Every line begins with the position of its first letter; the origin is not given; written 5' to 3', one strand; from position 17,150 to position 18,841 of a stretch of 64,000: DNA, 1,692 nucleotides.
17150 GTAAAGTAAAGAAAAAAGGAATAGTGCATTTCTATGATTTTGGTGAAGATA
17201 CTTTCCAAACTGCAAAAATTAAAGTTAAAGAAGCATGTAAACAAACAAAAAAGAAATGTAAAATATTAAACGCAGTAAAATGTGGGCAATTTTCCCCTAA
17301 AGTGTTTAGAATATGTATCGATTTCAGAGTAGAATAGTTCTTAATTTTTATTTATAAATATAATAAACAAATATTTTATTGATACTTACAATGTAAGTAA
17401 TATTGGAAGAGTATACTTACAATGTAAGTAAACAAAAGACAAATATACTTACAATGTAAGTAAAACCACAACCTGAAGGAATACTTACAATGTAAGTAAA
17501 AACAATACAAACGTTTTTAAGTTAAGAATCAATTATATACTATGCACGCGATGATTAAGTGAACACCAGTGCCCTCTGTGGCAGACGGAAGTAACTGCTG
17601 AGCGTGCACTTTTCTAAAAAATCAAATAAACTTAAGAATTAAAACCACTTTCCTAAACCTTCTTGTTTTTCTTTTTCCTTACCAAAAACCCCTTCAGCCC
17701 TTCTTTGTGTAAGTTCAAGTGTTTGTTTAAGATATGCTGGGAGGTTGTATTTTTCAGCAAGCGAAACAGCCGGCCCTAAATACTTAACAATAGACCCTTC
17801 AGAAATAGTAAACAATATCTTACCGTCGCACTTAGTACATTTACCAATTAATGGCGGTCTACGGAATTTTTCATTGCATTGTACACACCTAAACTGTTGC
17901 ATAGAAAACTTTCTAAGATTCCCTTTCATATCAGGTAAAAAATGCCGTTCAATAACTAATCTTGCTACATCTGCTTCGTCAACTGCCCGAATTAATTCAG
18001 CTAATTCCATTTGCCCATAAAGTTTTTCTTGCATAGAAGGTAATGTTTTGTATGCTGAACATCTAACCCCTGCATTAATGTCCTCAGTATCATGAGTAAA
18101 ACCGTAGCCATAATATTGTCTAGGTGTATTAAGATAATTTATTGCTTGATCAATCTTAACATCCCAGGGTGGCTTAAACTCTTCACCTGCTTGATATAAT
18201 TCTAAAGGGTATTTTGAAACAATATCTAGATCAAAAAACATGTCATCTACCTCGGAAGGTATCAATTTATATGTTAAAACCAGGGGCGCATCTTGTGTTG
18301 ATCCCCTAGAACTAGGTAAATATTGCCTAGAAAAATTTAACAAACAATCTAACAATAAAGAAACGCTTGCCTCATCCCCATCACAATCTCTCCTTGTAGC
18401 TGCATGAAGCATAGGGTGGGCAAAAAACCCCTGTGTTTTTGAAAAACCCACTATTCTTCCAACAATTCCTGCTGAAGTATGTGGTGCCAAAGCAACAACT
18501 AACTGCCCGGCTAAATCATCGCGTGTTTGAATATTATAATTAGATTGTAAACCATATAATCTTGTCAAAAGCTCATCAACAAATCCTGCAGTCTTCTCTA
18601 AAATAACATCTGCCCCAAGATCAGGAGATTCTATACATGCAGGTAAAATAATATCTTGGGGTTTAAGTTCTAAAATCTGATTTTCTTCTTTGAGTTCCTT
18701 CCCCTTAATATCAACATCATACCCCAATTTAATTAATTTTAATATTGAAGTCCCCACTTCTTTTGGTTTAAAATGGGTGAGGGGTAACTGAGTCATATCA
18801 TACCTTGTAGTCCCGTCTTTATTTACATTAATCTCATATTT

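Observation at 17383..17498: Four identical 17-bp perfect palindromes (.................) phased at 31-36 bp between convergent trm5 and polD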

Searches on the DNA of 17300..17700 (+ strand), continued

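Call 54: search_with_rna_model(model_id=R1, sources=[L205, L206], max_evalue=10, filters=off, show_alignments=3)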
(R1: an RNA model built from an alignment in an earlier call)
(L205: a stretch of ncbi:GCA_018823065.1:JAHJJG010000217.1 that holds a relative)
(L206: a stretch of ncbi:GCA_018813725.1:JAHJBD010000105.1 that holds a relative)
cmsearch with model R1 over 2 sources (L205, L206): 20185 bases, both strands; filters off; matches with E-value up to 10: 6.
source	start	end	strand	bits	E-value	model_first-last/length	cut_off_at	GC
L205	10459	10543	+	27.1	4.6e-06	1-93/93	no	0.47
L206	5983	6067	+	27.1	4.6e-06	1-93/93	no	0.47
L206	4762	4817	+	8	3.4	1-93/93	no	0.27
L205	1910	1952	-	7.9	3.5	1-93/93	no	0.26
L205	3720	3805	+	7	6.9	1-93/93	no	0.41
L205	2757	2827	+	6.9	7.1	1-93/93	no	0.38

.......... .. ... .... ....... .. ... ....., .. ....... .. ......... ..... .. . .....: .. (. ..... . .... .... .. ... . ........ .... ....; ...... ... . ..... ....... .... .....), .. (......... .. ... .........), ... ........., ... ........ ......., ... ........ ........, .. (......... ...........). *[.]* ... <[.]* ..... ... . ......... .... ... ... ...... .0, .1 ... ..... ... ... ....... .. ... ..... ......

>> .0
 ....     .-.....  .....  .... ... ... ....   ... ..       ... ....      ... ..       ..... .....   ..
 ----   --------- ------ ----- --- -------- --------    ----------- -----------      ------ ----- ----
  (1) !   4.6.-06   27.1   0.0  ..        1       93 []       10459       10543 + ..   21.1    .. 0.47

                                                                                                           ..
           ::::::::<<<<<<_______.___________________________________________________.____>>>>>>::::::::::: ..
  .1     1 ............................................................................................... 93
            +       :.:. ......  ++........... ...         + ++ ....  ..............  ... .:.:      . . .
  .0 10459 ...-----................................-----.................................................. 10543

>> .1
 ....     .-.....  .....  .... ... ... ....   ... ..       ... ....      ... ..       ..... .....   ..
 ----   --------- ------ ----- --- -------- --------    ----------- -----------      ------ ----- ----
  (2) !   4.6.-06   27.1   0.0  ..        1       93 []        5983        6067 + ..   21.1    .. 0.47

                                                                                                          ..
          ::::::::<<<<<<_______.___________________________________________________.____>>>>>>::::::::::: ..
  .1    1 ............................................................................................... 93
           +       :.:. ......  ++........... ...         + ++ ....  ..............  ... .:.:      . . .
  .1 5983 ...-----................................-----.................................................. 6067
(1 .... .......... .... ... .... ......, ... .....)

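Call 79: search_with_rna_model(model_id=R1, sources=[window, L117, L039, L205], max_evalue=0.001, filters=off, make_alignment=true)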
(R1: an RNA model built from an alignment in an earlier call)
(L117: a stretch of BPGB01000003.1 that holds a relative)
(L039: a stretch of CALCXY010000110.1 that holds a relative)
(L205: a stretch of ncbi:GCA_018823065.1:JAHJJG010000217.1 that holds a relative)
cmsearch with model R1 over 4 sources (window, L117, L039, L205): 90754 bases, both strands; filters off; matches with E-value up to 0.001: 4.
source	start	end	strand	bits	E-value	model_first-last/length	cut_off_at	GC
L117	5086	5178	-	106.8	8e-30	1-93/93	no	0.43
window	17541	17618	+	91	5.6e-25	1-93/93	no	0.49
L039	1757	1839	-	35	8e-08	1-93/93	no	0.4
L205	10459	10543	+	27.1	2.1e-05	1-93/93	no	0.47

Alignment A5: 4 matches aligned to the model, 95 columns, each read 5' to 3' on its own strand. Consensus structure (alignment columns), stored with it:
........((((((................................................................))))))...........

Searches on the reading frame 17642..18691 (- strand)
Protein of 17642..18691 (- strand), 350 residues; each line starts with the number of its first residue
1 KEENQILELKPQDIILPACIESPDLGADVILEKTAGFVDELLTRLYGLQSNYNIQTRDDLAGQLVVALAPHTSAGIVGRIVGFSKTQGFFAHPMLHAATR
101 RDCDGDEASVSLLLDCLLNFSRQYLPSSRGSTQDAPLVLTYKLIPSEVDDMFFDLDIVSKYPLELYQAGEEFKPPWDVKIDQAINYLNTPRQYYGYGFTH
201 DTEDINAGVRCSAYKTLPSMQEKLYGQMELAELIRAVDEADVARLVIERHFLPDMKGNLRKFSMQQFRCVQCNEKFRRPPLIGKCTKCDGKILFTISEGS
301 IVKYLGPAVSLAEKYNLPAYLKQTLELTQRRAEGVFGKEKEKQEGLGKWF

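Call 22: find_related_loci(query=window:17642-18691:-, collection=metagenome_contigs, flank=4000)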
Query window:17642-18691:- (350 aa) in metagenome_contigs; peptide patterns used: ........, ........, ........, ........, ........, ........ (x = any residue, [..] = any of these).
599 stretches matched a pattern (row limit reached: there are more); 462 encode a relative of the query (tblastn E <= 1e-3); the best 80 are kept; 80 distinct loci.
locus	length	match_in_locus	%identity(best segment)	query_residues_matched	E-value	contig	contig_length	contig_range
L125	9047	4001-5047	76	2-350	0e+0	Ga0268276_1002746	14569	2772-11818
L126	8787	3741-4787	74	2-350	6e-180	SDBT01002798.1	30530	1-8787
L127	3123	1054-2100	73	2-350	0e+0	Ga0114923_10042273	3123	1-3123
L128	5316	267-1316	73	1-350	0e+0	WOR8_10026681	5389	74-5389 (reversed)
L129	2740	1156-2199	74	3-350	0e+0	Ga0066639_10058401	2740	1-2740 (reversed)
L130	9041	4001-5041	72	4-350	4e-176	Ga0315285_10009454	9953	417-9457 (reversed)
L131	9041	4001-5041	72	4-350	4e-176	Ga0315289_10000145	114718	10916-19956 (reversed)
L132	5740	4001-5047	72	2-350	6e-177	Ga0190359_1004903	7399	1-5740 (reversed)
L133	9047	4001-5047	72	2-350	7e-176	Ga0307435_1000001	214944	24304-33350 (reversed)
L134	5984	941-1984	72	3-350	5e-175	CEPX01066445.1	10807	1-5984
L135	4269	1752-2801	70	1-350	4e-180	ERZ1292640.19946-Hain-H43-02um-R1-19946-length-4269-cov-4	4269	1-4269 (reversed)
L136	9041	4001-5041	71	4-350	2e-174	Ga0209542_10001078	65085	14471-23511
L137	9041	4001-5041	71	4-350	2e-174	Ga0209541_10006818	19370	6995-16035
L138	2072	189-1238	69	1-350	0e+0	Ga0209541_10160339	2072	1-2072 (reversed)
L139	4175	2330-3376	72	2-350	1e-179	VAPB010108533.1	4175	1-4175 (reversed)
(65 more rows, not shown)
